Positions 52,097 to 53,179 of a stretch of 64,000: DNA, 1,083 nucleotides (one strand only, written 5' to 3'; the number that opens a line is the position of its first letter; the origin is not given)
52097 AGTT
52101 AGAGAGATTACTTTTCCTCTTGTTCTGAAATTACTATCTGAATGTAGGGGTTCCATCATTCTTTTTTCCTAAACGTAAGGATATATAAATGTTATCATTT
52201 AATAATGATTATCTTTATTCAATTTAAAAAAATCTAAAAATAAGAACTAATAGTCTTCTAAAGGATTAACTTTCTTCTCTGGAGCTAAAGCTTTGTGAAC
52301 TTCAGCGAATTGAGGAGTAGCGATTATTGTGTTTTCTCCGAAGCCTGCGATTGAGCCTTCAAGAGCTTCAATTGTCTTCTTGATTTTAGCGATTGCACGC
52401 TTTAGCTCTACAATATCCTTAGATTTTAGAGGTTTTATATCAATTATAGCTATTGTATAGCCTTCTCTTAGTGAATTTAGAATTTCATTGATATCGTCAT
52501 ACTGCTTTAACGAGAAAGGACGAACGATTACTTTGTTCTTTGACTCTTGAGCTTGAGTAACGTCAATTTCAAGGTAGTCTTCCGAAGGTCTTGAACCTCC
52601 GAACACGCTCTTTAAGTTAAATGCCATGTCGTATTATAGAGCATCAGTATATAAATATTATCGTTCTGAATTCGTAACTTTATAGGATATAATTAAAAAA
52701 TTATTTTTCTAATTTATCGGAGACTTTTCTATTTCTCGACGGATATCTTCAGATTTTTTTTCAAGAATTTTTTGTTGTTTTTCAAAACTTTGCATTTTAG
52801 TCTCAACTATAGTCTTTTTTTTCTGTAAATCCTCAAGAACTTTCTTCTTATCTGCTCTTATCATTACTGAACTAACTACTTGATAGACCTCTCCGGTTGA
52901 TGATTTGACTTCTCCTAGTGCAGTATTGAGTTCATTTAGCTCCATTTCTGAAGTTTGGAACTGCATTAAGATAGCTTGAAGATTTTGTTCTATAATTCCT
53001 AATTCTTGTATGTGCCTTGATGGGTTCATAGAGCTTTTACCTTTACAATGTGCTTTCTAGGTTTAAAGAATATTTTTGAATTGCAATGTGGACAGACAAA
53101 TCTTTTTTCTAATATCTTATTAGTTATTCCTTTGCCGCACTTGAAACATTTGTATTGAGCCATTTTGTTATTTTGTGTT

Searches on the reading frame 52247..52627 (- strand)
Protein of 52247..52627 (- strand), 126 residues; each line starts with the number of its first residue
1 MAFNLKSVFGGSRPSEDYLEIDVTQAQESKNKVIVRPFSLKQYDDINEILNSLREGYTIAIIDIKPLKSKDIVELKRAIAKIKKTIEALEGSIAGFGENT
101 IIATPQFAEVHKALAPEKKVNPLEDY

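Call 49: search_protein_families(library=ncbifam, proteins=[window:52247-52627:-], max_evalue=0.1)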
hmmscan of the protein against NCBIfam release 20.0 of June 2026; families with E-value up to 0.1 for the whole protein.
window:52247-52627:- (126 aa): 3 families
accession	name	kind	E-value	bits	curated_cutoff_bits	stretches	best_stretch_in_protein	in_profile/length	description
NF045495.1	AdoCbiPCobY_Meth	equivalog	0.012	15.1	250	1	27-90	66-133/195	adenosylcobinamide-phosphate guanylyltransferase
NF006042.0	PRK08185.1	subfamily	0.025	13.9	405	1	38-99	77-139/287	hypothetical protein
NF009497.0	PRK12857.1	equivalog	0.029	13.6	423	1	38-95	79-140/284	class II fructose-1,6-bisphosphate aldolase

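Call 50: search_protein_families(library=pfam, proteins=[window:52247-52627:-], max_evalue=0.1)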
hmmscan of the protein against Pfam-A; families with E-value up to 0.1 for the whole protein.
window:52247-52627:- (126 aa): 2 families
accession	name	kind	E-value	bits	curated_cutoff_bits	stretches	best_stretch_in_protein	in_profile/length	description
PF04472.17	SepF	-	7.6e-10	39.3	27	1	37-109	3-71/72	Cell division protein SepF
PF01628.27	HrcA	-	0.017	15.5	22.2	1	20-112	46-146/215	HrcA protein C terminal domain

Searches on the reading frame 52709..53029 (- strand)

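Call 49: search_protein_families(library=ncbifam, proteins=[window:52709-53029:-], max_evalue=0.1)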
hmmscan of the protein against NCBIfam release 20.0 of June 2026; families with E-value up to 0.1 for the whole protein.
window:52709-53029:- (106 aa): 4 families
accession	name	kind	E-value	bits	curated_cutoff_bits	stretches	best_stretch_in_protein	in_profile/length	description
TIGR02338.1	gimC_beta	equivalog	1.3e-15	57.4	73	1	7-102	9-106/110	prefoldin subunit beta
NF045487.1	ASRP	equivalog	0.013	14.1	300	1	8-102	355-447/593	archaea-specific SMC-related protein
TIGR00269.1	TIGR00269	hypoth_equivalog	0.047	14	62.75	1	53-96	34-78/104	TIGR00269 family protein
NF010289.0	PRK13729.1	equivalog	0.052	12.5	504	1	42-102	48-108/474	F-type conjugal transfer pilus assembly protein TraB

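Call 50: search_protein_families(library=pfam, proteins=[window:52709-53029:-], max_evalue=0.1)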
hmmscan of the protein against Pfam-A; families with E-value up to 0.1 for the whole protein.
window:52709-53029:- (106 aa): 7 families
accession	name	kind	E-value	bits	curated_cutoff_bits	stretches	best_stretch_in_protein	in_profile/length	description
PF01920.25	Prefoldin_2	-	8.1e-11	42.3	27.6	1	13-102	10-101/106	Prefoldin subunit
PF01608.23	I_LWEQ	-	0.0019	18.7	27.5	1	27-94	67-134/151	I/LWEQ domain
PF25762.1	HAUS1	-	0.0021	18.4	40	1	9-102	94-188/236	HAUS augmin-like complex subunit 1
PF06798.17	PrkA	-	0.011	15.8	25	1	28-102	101-178/255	PrkA serine protein kinase C-terminal domain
PF21277.2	T6SS_VgrG3-like_C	-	0.061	13.7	27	1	18-101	94-176/183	Type VI secretion system spike protein VgrG3-like, C-terminal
PF13758.11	Prefoldin_3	-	0.066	13.7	23.4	0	14-79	32-98/99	Prefoldin subunit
PF13981.11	SopA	-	0.082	13.8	27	1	17-95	6-86/127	SopA-like central domain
